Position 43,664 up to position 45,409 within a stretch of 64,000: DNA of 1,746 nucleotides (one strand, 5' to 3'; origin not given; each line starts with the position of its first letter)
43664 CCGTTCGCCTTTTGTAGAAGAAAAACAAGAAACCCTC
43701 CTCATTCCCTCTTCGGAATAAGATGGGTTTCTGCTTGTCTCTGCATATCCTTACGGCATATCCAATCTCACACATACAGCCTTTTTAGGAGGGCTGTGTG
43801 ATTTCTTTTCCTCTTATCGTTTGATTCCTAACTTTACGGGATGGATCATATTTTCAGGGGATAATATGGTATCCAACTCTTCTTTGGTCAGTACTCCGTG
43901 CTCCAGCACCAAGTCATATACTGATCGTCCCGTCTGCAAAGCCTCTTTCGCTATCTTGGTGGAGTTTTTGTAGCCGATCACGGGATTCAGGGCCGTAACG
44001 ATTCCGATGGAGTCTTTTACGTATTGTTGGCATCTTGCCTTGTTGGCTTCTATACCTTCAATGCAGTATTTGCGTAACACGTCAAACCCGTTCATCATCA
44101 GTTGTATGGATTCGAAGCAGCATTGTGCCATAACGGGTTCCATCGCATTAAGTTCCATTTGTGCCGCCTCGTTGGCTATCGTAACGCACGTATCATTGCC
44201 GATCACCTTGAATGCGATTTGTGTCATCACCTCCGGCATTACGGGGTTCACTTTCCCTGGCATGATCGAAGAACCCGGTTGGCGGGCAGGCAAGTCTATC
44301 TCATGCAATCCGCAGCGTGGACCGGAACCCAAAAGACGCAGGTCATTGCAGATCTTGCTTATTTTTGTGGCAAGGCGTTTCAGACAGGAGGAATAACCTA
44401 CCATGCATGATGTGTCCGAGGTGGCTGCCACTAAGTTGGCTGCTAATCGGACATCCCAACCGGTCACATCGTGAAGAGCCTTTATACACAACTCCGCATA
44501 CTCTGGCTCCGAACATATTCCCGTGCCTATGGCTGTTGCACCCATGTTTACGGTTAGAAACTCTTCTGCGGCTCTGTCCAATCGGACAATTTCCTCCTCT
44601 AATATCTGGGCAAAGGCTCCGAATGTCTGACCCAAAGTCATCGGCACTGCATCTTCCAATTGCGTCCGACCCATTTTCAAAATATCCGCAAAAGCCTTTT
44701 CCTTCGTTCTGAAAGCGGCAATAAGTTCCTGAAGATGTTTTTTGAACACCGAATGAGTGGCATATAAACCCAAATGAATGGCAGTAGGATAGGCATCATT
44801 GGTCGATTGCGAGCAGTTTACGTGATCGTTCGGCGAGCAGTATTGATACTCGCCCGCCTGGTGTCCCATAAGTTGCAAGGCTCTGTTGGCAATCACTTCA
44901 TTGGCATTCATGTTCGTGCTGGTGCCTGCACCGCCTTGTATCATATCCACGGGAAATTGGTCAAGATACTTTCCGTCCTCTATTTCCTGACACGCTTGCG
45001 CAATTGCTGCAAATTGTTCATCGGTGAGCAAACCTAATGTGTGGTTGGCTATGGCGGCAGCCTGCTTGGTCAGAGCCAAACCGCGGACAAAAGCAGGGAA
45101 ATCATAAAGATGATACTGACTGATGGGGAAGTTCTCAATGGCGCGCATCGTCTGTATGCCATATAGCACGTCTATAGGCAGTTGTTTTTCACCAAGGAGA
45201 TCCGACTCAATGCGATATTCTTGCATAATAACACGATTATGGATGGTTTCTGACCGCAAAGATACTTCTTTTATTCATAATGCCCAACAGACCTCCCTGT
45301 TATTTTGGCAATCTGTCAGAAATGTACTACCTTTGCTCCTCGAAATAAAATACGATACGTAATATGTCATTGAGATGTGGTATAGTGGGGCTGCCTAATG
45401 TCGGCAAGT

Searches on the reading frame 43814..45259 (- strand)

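Call 25: search_protein_families(library=pfam, proteins=[window:43814-45259:-])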
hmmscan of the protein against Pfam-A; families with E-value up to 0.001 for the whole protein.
window:43814-45259:- (481 aa): 2 families
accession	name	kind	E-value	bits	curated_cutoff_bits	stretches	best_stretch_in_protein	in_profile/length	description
PF00206.25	Lyase_1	-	1e-93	314.6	27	1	23-354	1-312/312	Lyase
PF10415.14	FumaraseC_C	-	5.3e-27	94.4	32.5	1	420-473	1-54/54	Fumarase C C-terminus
